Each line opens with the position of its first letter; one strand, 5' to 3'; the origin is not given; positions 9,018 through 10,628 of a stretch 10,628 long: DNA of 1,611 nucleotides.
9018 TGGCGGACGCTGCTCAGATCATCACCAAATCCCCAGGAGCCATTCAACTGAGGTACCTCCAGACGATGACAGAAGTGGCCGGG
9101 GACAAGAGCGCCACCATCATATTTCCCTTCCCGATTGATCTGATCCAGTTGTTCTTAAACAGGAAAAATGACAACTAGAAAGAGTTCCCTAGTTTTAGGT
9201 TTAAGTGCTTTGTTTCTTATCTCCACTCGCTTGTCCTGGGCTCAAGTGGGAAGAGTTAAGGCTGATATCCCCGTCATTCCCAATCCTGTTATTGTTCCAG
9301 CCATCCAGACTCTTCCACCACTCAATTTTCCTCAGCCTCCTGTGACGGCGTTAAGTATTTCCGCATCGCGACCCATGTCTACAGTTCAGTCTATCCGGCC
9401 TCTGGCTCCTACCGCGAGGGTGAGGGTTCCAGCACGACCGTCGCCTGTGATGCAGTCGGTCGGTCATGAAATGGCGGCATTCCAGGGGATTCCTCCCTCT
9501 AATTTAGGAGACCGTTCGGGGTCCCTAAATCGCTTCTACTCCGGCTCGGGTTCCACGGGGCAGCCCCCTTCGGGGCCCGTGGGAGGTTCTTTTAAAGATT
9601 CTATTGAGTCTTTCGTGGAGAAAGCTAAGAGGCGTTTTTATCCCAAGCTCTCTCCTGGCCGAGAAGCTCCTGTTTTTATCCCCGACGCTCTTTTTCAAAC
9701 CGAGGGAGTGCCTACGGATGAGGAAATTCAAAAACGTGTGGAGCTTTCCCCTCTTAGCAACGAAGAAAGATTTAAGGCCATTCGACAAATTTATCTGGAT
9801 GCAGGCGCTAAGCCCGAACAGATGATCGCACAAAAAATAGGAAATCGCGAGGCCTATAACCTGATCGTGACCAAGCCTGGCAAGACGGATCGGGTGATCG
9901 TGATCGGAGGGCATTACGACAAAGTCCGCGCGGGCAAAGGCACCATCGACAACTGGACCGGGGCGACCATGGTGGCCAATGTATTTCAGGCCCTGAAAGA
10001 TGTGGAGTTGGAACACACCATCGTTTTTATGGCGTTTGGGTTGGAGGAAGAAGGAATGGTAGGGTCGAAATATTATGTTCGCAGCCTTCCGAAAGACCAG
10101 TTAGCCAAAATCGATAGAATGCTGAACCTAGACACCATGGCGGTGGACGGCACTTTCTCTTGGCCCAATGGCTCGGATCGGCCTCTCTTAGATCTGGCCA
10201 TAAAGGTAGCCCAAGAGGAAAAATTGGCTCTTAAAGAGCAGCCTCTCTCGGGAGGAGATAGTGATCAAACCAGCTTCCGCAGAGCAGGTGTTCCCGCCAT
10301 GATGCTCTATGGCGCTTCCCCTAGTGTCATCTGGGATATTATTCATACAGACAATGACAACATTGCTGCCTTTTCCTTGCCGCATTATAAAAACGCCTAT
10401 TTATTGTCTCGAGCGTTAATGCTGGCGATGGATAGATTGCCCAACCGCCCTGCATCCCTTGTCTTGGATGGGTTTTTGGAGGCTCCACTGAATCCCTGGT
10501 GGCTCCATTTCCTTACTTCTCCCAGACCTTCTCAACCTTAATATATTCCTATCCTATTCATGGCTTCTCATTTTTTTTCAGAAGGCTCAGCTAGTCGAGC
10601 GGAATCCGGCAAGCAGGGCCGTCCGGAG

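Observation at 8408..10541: SPFH (stomatin-like) gene translationally coupled to a secreted M28 aminopeptidase instead of the canonical NfeD partner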

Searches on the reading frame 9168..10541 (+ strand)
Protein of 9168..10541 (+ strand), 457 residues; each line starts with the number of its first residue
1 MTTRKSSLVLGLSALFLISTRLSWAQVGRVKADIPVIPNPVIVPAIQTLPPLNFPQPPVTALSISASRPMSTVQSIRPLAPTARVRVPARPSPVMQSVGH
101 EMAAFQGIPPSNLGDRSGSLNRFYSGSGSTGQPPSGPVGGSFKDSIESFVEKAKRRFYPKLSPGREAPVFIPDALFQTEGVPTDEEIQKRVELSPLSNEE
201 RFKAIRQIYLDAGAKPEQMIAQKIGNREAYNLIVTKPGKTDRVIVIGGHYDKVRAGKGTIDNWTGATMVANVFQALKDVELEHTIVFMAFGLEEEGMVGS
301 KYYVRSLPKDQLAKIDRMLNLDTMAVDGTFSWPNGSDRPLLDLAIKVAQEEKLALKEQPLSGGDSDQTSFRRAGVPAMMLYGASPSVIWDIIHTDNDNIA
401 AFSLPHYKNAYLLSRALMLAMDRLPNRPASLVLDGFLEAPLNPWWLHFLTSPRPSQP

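Call 4: search_protein_families(library=pfam, proteins=[window:9168-10541:+], max_evalue=0.01)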
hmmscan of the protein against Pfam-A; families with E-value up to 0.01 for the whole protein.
window:9168-10541:+ (457 aa): 3 families
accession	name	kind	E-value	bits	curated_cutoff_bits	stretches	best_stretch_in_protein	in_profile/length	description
PF04389.22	Peptidase_M28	-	4.9e-28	98.6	21.3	1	231-412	1-187/193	Peptidase family M28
PF01546.33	Peptidase_M20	-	1.7e-08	35.1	24.6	1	256-404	30-193/206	Peptidase family M20/M25/M40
PF05343.19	Peptidase_M42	-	4e-05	23.3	23.2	1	260-361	133-246/292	M42 glutamyl aminopeptidase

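Call 6: find_encoding_contigs(protein=window:9168-10541:+, flank=10000, max_places=10)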
Protein window:9168-10541:+ (457 aa): no gene with exactly this product is on record in the collection.

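Call 12: find_homologous_proteins(query=window:9168-10541:+, max_evalue=0.00001)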
Query window:9168-10541:+ (457 aa): 132 proteins with E <= 0.00001 among 8000 candidates; the best 120 are listed.
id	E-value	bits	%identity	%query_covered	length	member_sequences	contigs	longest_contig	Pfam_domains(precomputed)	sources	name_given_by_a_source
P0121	0.0e+0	1025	100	100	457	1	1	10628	PF01546.34,PF04389.23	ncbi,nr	ncbi:MAG: M20/M25/M40 family metallo-hydrolase [Elusimicrobia bacterium]|nr:M20/M25/M40 family metal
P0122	1.3e-121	425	57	79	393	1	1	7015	PF01546.34,PF04389.23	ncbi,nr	ncbi:MAG: Zn-dependent exopeptidase M28 [Elusimicrobia bacterium]|nr:Zn-dependent exopeptidase M28 [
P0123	1.9e-100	355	53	68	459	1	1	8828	PF01546.34,PF04389.23,PF05343.20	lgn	-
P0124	2.9e-98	348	53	68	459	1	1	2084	PF01546.34,PF04389.23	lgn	-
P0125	5.8e-93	330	55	60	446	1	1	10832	PF01546.34,PF04389.23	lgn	-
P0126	3.9e-91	324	56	63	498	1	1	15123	PF01546.34,PF04389.23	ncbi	-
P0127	1.0e-90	323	48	75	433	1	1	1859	PF01546.34,PF04389.23,PF05343.20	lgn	-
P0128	5.8e-90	320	55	62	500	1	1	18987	PF04389.23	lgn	-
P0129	8.4e-90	320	56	62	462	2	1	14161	PF04389.23,PF05343.20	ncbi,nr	ncbi:MAG TPA: M28 family peptidase [Elusimicrobiota bacterium]|nr:M28 family peptidase [Elusimicrobi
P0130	1.0e-89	320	51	68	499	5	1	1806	PF01546.34,PF04389.23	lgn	-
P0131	1.0e-88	316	55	58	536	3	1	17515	PF04389.23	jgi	-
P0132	2.8e-88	315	54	61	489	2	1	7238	PF01546.34,PF04389.23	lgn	-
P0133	3.8e-88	314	53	62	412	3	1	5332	PF01546.34,PF04389.23,PF05343.20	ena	-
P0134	1.4e-87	312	49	74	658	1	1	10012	PF01546.34,PF04389.23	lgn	-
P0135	2.4e-87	312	47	74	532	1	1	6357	PF01546.34,PF04389.23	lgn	-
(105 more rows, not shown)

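Call 14: find_related_loci(query=A1, collection=genome_contigs, flank=6000)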
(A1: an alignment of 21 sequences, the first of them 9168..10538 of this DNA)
Query A1 (457 aa) in genome_contigs; peptide patterns used: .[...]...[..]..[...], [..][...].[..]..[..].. (x = any residue, [..] = any of these).
176 stretches matched a pattern; 80 encode a relative of the query (tblastn E <= 1e-3); 79 distinct loci.
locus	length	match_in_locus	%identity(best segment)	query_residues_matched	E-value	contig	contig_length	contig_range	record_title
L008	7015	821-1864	57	86-445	3e-127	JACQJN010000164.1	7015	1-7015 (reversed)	MAG: Elusimicrobia bacterium isolate NC_groundwater_1152_Ag_S-0.1um_51_25 S_p1_S3_coassembly_k141_1293554, whole genome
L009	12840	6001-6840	56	147-430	5e-96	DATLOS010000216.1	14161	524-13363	MAG TPA_asm: Elusimicrobiota bacterium isolate SMAG_U13832 k141_120470, whole genome shotgun sequence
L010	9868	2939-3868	51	114-425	6e-95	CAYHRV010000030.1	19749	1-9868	MAG TPA_asm: uncultured Elusimicrobia bacterium isolate ERP119705_co15_213 genome assembly, contig: NODE_2636_length_197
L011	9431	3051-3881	55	147-423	1e-94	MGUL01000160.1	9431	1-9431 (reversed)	MAG: Elusimicrobia bacterium RBG_16_66_12 RBG_16_scaffold_57660, whole genome shotgun sequence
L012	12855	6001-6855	53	147-427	2e-93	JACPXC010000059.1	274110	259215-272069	MAG: Elusimicrobia bacterium isolate NC_groundwater_827_Pr1_B-0.1um_69_30 Montesol18_Bp1_scaffold_1695813, whole genome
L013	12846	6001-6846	54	147-427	7e-93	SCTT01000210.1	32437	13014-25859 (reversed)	MAG: bacterium isolate FW305_bin.15 FW305_bin.15-15646-1, whole genome shotgun sequence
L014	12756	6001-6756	57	177-429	1e-91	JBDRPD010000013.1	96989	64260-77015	MAG: Elusimicrobiota bacterium isolate MEGAHIT-group-2.10 k141_729355, whole genome shotgun sequence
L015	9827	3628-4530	52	147-429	1e-91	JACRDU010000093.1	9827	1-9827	MAG: Elusimicrobia bacterium isolate NC_groundwater_1680_Pr3_B-0.1um_70_15 SR-2_scaffold_141_2242258, whole genome shotg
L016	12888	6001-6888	51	147-432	3e-91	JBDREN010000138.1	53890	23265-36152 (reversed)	MAG: Elusimicrobiota bacterium isolate MEGAHIT-group-1.316 k141_5738723, whole genome shotgun sequence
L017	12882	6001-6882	51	147-443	2e-90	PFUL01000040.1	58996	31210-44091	MAG: Elusimicrobia bacterium CG_4_9_14_3_um_filter_62_55 CG_4_9_14_3_um_filter_150_scaffold_363_c, whole genome shotgun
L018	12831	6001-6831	53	147-423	6e-89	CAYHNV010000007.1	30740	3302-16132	MAG TPA_asm: uncultured Elusimicrobia bacterium isolate ERP119705_co13_643 genome assembly, contig: NODE_1820_length_307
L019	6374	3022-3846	53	149-425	7e-88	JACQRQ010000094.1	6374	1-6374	MAG: Elusimicrobia bacterium isolate NC_groundwater_1363_Ag_S-0.2um_60_33 S_p2_S4_coassembly_k141_1456315, whole genome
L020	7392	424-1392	46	91-425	2e-87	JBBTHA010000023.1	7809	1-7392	MAG: Elusimicrobiota bacterium isolate H41-bin160_1 H41_bin160_1_000000000023, whole genome shotgun sequence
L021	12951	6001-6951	44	89-425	2e-87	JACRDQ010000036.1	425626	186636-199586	MAG: Elusimicrobia bacterium isolate NC_groundwater_1676_Pr3_B-0.1um_68_27 SR-2_scaffold_141_3271276, whole genome shotg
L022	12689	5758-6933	40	40-446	4e-87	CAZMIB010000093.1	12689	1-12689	MAG TPA_asm: uncultured Elusimicrobia sp. isolate binchicken_co185_179 genome assembly, contig: NODE_7753_length_12689_c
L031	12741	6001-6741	55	181-428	4e-84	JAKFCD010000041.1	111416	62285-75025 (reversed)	MAG: Elusimicrobiota bacterium isolate LC012 contig-124_126, whole genome shotgun sequence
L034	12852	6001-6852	49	134-423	8e-84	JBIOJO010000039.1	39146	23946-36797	MAG: Elusimicrobiota bacterium isolate GcC5-9 k141_1386393_length_39146_cov_42.0013, whole genome shotgun sequence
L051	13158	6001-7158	39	44-425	6e-77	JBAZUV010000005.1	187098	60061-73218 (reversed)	MAG: Elusimicrobiota bacterium isolate SO_2017_GW1_237 NODE_586_length_187098_cov_6.741580_OW334_2017, whole genome shot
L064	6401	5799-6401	47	121-324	6e-50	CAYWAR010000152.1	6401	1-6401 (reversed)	MAG TPA_asm: uncultured Elusimicrobia sp. isolate binchicken_co248_100 genome assembly, contig: NODE_20186_length_6401_c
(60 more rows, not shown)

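Call 22: search_protein_families(library=ncbifam, proteins=[window:9168-10541:+], max_evalue=0.001)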
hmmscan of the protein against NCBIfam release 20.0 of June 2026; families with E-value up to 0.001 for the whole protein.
window:9168-10541:+ (457 aa): 2 families
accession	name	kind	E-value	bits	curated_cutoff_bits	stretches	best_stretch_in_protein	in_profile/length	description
TIGR01879.1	hydantase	subfamily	2.9e-06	26.5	204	1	228-318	52-150/401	hydantoinase/carbamoylase family amidase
NF045908.1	AminopepLapALeg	equivalog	7.7e-06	25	600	1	242-417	205-389/396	aminopeptidase LapA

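Call 26: search_protein_families(library=pfam, proteins=[L016:2655-4004:+, L014:3960-5282:+, L051:4371-5795:+, L064:3814-5157:+, L017:3360-5330:+, L015:733-2964:+, L034:7008-9446:+, L031:15-3485:+, L014:6806-7504:-, L017:7562-8179:+], max_evalue=0.001)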
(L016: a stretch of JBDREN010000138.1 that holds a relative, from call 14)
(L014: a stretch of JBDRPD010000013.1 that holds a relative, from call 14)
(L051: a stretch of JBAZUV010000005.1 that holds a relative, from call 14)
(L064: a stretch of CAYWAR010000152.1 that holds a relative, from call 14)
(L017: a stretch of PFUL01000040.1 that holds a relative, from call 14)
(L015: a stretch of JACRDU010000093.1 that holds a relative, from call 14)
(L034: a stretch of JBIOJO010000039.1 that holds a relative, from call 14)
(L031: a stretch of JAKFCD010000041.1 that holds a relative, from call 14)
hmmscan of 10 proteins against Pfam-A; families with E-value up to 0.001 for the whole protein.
L016:2655-4004:+ (449 aa): 3 families
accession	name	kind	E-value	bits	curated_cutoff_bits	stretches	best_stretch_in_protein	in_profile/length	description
PF24961.1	NfeD_membrane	-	6.8e-24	84.6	26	1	255-370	1-117/119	NfeD integral membrane domain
PF25145.1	NfeD1b_N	-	1.1e-15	58.2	40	1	38-196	2-145/189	NfeD1b, N-terminal domain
PF01957.25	NfeD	-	2.4e-12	47.3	29.1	1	388-443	2-57/57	NfeD-like C-terminal, partner-binding domain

L014:3960-5282:+ (440 aa): 4 families
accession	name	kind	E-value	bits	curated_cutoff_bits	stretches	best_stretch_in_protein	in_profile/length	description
PF24961.1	NfeD_membrane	-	1.9e-24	86.4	26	1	251-366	1-117/119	NfeD integral membrane domain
PF25145.1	NfeD1b_N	-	3.1e-15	56.7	40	1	43-190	11-143/189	NfeD1b, N-terminal domain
PF01957.25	NfeD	-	2.7e-11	43.9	29.1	1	384-439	2-57/57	NfeD-like C-terminal, partner-binding domain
PF01972.22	SDH_protease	-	0.00067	19.2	31.3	1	48-154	78-182/286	ClpP-like SDH-type serine proteinase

L051:4371-5795:+ (474 aa): 3 families
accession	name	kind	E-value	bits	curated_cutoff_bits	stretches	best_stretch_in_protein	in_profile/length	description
PF24961.1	NfeD_membrane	-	6.2e-23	81.5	26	1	284-399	1-116/119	NfeD integral membrane domain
PF25145.1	NfeD1b_N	-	6.2e-17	62.2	40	1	81-227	14-147/189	NfeD1b, N-terminal domain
PF01957.25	NfeD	-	1.2e-15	57.9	29.1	1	417-473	1-57/57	NfeD-like C-terminal, partner-binding domain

L064:3814-5157:+ (447 aa): 3 families
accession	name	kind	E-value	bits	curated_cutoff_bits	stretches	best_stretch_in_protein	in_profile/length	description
PF24961.1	NfeD_membrane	-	2.1e-22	79.8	26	1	257-372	1-116/119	NfeD integral membrane domain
PF25145.1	NfeD1b_N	-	3e-16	60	40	1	48-199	10-146/189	NfeD1b, N-terminal domain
PF01957.25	NfeD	-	6.3e-13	49.2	29.1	1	391-446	2-57/57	NfeD-like C-terminal, partner-binding domain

L017:3360-5330:+ (656 aa): 3 families
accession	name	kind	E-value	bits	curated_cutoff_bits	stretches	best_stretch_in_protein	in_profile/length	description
PF24961.1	NfeD_membrane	-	1.8e-23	83.3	26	1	465-579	1-116/119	NfeD integral membrane domain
PF01957.25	NfeD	-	3.2e-16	59.7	29.1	1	598-652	2-56/57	NfeD-like C-terminal, partner-binding domain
PF25145.1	NfeD1b_N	-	4e-16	59.6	40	1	242-404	2-143/189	NfeD1b, N-terminal domain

L015:733-2964:+ (743 aa): 3 families
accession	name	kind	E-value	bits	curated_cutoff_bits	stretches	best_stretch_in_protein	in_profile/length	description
PF24961.1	NfeD_membrane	-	2e-21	76.7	26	1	554-666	1-114/119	NfeD integral membrane domain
PF25145.1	NfeD1b_N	-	4.7e-15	56.1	40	1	354-508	15-158/189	NfeD1b, N-terminal domain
PF01957.25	NfeD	-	6.8e-15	55.5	29.1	1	688-741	3-57/57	NfeD-like C-terminal, partner-binding domain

L034:7008-9446:+ (812 aa): 0 families

L031:15-3485:+ (1156 aa): 4 families
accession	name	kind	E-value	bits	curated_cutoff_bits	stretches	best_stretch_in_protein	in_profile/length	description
PF13535.11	ATP-grasp_4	-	2.6e-15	56.8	27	1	888-1037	2-157/160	ATP-grasp domain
PF18130.6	ATPgrasp_N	-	1.5e-12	48.3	27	1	746-828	1-80/81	ATP-grasp N-terminal domain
PF18603.7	LAL_C2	-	1.2e-09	38.8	29.4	1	1079-1156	2-78/78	L-amino acid ligase C-terminal domain 2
PF15632.11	ATPgrasp_Ter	-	4.6e-07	30.1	29.1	1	936-1039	3-92/131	ATP-grasp in the biosynthetic pathway with Ter operon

L014:6806-7504:- (232 aa): 3 families
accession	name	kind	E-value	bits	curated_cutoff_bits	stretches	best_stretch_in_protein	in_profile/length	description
PF02518.31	HATPase_c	-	2.6e-18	66.9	26.4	1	122-226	6-109/111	Histidine kinase-, DNA gyrase B-, and HSP90-like ATPase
PF00512.31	HisKA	-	0.0001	22.7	26.9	1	21-80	9-63/66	His Kinase A (phospho-acceptor) domain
PF13581.12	HATPase_c_2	-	0.00015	22.2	27.4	1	129-196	39-105/127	Histidine kinase-like ATPase domain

L017:7562-8179:+ (205 aa): 2 families
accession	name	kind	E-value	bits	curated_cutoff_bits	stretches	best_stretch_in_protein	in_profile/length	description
PF00702.32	Hydrolase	-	1.3e-10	42.4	26.4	1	8-183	1-191/191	haloacid dehalogenase-like hydrolase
PF13242.12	Hydrolase_like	-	9.4e-05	22.7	22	1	144-200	2-59/75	HAD-hyrolase-like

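Call 31: search_protein_families(library=pfam, proteins=[L014:2995-3993:+, L014:944-2956:+, L051:3481-4470:+, L051:1646-3463:+, L016:4240-4899:+, L016:559-2658:+, L016:4884-5288:+, L051:8595-9743:-], max_evalue=0.001)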
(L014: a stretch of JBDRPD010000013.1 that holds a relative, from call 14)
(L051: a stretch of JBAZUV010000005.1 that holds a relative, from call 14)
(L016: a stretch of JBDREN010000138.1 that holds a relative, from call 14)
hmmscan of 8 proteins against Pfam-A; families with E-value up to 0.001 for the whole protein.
L014:2995-3993:+ (332 aa): 1 family
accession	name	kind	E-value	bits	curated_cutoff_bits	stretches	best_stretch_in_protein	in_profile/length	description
PF10502.14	Peptidase_S26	-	3.2e-45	154.5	22.9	1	113-323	3-168/168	Signal peptidase, peptidase S26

L014:944-2956:+ (670 aa): 6 families
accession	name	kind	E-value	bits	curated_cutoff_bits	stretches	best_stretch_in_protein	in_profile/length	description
PF00009.33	GTP_EFTU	-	1.9e-56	191.1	26.5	1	76-254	2-188/188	Elongation factor Tu GTP binding domain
PF06421.17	LepA_C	-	2.5e-48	163.1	29.7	1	562-667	2-107/107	GTP-binding protein LepA C-terminus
PF00679.30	EFG_C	-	2.5e-22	79.2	27.9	1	472-558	2-87/89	Elongation factor G C-terminus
PF03144.31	GTP_EFTU_D2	-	4.7e-10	40.2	30.3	1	277-347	1-73/73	Elongation factor Tu domain 2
PF14492.12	EFG_III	-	7.5e-08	32.8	27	1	363-437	2-73/75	Elongation Factor G, domain III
PF01926.29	MMR_HSR1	-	0.00015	22.3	21.9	1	87-205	9-113/113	50S ribosome-binding GTPase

L051:3481-4470:+ (329 aa): 1 family
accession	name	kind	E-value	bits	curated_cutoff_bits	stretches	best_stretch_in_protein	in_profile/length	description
PF10502.14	Peptidase_S26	-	3e-50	170.9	22.9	1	110-320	2-168/168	Signal peptidase, peptidase S26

L051:1646-3463:+ (605 aa): 7 families
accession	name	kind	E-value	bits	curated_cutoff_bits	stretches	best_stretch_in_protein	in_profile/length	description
PF00009.33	GTP_EFTU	-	5.6e-55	186.3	26.5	1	7-184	2-187/188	Elongation factor Tu GTP binding domain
PF06421.17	LepA_C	-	6e-48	161.9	29.7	1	494-600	1-107/107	GTP-binding protein LepA C-terminus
PF00679.30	EFG_C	-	5.1e-22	78.2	27.9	1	405-491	2-87/89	Elongation factor G C-terminus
PF03144.31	GTP_EFTU_D2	-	1e-08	35.9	30.3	1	208-277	1-72/73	Elongation factor Tu domain 2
PF14492.12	EFG_III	-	2e-06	28.2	27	1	296-368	4-73/75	Elongation Factor G, domain III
PF22042.2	EF-G_D2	-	0.00028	21.4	27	1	193-279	1-83/84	Elongation factor G domain 2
PF01926.29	MMR_HSR1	-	0.00039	21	21.9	1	19-136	10-113/113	50S ribosome-binding GTPase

L016:4240-4899:+ (219 aa): 0 families

L016:559-2658:+ (699 aa): 1 family
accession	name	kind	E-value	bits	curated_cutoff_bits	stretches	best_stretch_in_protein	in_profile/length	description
PF10502.14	Peptidase_S26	-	2.2e-47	161.6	22.9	1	481-689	3-167/168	Signal peptidase, peptidase S26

L016:4884-5288:+ (134 aa): 0 families

L051:8595-9743:- (382 aa): 1 family
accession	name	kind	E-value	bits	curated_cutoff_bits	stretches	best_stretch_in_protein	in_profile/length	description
PF01510.30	Amidase_2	-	3.4e-21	76.4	26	1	217-344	4-131/131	N-acetylmuramoyl-L-alanine amidase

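Call 34: find_encoding_contigs(protein=P0123, flank=6000, max_places=2)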
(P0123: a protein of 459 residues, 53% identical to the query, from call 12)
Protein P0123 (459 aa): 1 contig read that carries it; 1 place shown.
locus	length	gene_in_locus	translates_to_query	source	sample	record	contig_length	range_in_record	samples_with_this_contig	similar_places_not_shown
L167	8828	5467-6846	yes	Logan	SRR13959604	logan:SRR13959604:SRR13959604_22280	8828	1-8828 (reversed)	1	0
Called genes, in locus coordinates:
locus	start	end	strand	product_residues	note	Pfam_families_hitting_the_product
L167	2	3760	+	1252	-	?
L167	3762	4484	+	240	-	-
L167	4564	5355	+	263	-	PF14256:YwiC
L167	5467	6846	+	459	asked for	PF01546:Peptidase_M20 (weak), PF04389:Peptidase_M28, PF05343:Peptidase_M42 (faint)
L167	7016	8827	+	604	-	?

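Call 35: find_encoding_contigs(protein=P0125, flank=6000, max_places=2)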
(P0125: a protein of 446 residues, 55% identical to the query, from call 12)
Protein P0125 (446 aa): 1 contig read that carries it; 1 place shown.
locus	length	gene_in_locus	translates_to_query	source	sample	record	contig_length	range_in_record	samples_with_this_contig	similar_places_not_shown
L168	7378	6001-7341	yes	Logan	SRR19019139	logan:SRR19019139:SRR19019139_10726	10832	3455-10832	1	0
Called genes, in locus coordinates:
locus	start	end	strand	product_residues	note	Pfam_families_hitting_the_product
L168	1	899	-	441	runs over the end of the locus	PF00082:Peptidase_S8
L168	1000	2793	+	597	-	PF11412:DsbD_N, PF02683:DsbD_TM, PF13899:Thioredoxin_7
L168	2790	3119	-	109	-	PF03013:Pyr_excise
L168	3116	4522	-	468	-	PF01370:Epimerase, PF03435:Sacchrp_dh_NADP (weak), PF13460:NAD_binding_10, PF16363:GDP_Man_Dehyd (faint), PF08338:DUF1731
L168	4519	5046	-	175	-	PF01903:CbiX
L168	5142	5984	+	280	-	PF00376:MerR, PF13411:MerR_1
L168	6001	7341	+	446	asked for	PF04389:Peptidase_M28, PF01546:Peptidase_M20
